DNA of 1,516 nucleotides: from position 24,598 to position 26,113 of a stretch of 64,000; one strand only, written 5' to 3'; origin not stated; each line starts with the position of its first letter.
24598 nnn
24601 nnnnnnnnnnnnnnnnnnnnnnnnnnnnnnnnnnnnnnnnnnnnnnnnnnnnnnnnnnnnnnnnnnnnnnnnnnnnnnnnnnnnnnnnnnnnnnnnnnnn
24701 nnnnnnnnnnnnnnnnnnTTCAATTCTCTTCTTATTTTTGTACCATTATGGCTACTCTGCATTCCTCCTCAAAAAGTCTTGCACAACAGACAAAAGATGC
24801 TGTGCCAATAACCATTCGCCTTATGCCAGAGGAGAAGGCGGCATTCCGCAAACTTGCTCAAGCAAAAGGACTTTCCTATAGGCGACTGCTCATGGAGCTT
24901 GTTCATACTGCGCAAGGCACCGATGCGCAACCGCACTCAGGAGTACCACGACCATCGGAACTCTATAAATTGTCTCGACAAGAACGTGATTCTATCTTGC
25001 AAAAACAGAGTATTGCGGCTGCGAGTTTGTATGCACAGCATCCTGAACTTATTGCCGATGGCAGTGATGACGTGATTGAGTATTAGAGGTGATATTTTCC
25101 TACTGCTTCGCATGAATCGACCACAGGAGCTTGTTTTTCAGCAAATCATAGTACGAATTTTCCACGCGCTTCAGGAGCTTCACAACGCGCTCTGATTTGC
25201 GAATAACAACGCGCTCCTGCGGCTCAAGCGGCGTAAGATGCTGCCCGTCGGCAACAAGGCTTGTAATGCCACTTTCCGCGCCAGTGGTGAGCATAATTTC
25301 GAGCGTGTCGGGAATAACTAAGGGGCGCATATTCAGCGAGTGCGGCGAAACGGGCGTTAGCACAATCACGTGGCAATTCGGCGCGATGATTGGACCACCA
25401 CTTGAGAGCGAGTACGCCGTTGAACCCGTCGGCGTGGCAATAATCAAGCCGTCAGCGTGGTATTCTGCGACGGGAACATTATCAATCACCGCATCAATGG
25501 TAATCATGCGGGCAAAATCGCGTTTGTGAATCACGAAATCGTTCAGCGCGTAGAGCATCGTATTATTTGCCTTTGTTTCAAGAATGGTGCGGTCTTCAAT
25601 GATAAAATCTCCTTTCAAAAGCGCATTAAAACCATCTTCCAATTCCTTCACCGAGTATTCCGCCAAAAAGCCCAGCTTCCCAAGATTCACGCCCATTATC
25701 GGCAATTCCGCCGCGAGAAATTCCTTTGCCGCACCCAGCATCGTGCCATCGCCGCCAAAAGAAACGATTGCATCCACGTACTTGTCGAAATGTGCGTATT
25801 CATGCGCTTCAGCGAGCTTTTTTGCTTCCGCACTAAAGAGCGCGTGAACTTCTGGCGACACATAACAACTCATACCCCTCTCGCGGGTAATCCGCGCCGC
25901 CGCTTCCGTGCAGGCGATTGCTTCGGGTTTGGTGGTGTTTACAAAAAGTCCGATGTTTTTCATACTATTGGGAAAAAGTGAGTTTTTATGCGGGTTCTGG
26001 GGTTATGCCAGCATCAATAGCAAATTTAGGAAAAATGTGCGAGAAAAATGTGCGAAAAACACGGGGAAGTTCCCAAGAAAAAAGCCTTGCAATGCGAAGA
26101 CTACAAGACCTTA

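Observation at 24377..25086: Reverse-order MazF-like toxin followed by an extended ribbon-helix-helix protein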

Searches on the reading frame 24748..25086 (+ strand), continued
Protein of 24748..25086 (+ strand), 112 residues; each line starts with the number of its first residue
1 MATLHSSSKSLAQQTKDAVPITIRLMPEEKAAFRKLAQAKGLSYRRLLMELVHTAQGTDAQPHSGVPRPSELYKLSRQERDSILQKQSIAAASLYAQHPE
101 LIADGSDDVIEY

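Call 89: fold_search(model_id=the predicted structure, library=pdb)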
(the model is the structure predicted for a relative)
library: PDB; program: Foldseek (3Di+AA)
matches with E <= 10: 97; with E <= 0.001: 0
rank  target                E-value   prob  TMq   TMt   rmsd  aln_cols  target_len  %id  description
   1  5x3t_A                5.9e-01  0.92  0.32  0.50   4.8        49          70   33  VapBC from Mycobacterium tuberculosis (released 2017-06-07)
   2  7etr_B                8.3e-01  0.44  0.32  0.48  14.1        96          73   17  Crystal structure of SO_1444-SO_1445 complex from Shewanella oneidensis (released 2022-03-23)
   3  2ba3_MODEL_1_A        8.9e-01  0.87  0.30  0.63   4.3        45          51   29  NMR Structure of NikA N-terminal Fragment (released 2006-10-03)
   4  1b28_MODEL_1_A        9.5e-01  0.82  0.34  0.66   3.7        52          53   19  ARC REPRESSOR MYL MUTANT FROM SALMONELLA BACTERIOPHAGE P22 (released 1999-11-03)
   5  1par_C                1.1e+00  0.85  0.35  0.71   3.0        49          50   16  DNA RECOGNITION BY BETA-SHEETS IN THE ARC REPRESSOR-OPERATOR CRYSTAL STRUCTURE (released 1994-07-31)
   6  1bdv_C                1.2e+00  0.93  0.33  0.81   1.8        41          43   20  ARC FV10 COCRYSTAL (released 1999-01-06)
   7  7ak7_C                1.2e+00  0.77  0.38  0.46   3.3        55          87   18  Structure of Salmonella TacT2 toxin bound to TacA2 antitoxin (released 2021-08-18)
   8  1baz_B                1.2e+00  0.94  0.30  0.77   1.3        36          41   22  ARC REPRESSOR MUTANT PHE10VAL (released 1998-06-17)
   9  1myk_B                1.2e+00  0.91  0.34  0.78   2.0        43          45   19  CRYSTAL STRUCTURE, FOLDING, AND OPERATOR BINDING OF THE HYPERSTABLE ARC REPRESSOR MUTANT PL8 (released 1995-01-26)
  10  1bdv_D                1.5e+00  0.80  0.36  0.73   3.1        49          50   16  ARC FV10 COCRYSTAL (released 1999-01-06)
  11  7ak7_D                1.5e+00  0.69  0.38  0.47   3.3        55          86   18  Structure of Salmonella TacT2 toxin bound to TacA2 antitoxin (released 2021-08-18)
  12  7f37_F                1.5e+00  0.30  0.32  0.42  10.6        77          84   13  Crystal structure of AtaT2-AtaR2 complex (released 2021-12-22)
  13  1ea4_E                1.6e+00  0.89  0.33  0.79   1.6        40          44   20  TRANSCRIPTIONAL REPRESSOR COPG/22bp dsDNA COMPLEX (released 2001-07-05)
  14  1b01_A                1.6e+00  0.87  0.33  0.79   1.7        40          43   20  TRANSCRIPTIONAL REPRESSOR COPG/DNA COMPLEX (released 1999-11-19)
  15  1ea4_H                1.6e+00  0.87  0.33  0.79   2.5        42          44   19  TRANSCRIPTIONAL REPRESSOR COPG/22bp dsDNA COMPLEX (released 2001-07-05)
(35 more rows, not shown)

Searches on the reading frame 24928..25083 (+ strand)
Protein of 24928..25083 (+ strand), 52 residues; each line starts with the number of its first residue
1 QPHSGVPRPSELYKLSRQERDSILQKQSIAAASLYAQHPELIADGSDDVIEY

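Call 81: search_solved_structures(query=A5, max_evalue=10, show_alignments=2)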
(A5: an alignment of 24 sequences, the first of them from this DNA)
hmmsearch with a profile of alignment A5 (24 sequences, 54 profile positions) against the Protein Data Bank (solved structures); distinct sequences matched with E-value up to 10: 12.
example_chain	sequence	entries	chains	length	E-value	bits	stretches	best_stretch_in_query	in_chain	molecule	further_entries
1iq8_A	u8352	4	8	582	0.067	16.1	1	6-25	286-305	ARCHAEOSINE TRNA-GUANINE TRANSGLYCOSYLASE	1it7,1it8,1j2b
7b2b_B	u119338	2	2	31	0.074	16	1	10-35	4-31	Amino acid adenylation domain-containing protein | Peptide synthetase XpsB (Modular protein)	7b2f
2vxp_A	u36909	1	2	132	0.12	15.4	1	6-26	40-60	TRANSFORMING GROWTH FACTOR-BETA-INDUCED PROTEIN IG-H3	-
2ltb_A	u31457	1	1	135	0.12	15.3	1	7-26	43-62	Transforming growth factor-beta-induced protein ig-h3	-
9oek_A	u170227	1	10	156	0.13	15.2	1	7-26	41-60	Transforming growth factor-beta-induced protein ig-h3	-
2j8p_A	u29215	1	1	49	0.13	15.2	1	4-24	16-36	CLEAVAGE STIMULATION FACTOR 64 KDA SUBUNIT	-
1x3b_A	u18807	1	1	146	0.13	15.1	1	7-26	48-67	Transforming growth factor-beta induced protein IG-H3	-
9e6q_AX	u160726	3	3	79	0.26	14.2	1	5-26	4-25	Large ribosomal subunit protein uL29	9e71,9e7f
7as7_A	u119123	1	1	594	0.51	13.3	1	7-26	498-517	Transforming growth factor-beta-induced protein ig-h3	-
5nv6_A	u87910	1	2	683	0.59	13.1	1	7-26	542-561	Transforming growth factor-beta-induced protein ig-h3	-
7wts_z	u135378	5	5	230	0.71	12.8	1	4-27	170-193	Ribosome biogenesis protein SLX9 homolog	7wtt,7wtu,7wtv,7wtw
7asc_A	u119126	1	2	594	0.9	12.5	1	7-26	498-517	Transforming growth factor-beta-induced protein ig-h3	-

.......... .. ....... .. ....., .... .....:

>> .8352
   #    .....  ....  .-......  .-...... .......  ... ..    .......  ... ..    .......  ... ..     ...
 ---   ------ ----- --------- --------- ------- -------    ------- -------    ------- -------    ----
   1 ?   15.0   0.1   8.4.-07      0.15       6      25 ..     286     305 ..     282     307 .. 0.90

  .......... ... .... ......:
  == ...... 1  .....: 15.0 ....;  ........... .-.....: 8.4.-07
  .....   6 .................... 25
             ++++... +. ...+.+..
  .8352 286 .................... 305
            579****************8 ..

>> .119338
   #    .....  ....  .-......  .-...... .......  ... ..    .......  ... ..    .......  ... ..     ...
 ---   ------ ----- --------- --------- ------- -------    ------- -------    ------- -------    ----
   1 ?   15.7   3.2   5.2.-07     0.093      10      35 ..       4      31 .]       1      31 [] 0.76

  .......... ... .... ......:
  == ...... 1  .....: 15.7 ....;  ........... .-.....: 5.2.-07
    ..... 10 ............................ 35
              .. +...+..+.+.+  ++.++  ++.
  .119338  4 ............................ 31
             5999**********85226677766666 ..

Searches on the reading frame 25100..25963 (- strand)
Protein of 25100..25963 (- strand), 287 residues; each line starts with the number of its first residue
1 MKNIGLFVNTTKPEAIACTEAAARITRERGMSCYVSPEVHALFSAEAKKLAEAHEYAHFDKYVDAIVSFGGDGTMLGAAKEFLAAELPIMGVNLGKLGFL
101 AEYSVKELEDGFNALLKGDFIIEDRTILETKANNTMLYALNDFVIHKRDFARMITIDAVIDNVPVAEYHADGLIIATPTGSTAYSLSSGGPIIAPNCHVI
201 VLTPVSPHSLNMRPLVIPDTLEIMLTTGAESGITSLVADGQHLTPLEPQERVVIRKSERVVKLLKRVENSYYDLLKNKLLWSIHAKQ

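Call 3: search_protein_families(library=pfam, proteins=[window:25100-25963:-], max_evalue=0.1)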
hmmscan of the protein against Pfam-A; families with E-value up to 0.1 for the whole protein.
window:25100-25963:- (287 aa): 3 families
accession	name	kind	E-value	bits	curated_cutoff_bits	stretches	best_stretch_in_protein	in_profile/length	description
PF20143.4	NAD_kinase_C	-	8.5e-31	106.8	23.7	1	140-264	1-124/126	ATP-NAD kinase C-terminal domain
PF01513.26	NAD_kinase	-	2.7e-17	63.8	25.5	1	4-120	1-130/130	ATP-NAD kinase N-terminal domain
PF00781.29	DAGK_cat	-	0.023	14.8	23.6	1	46-86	43-81/125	Diacylglycerol kinase catalytic domain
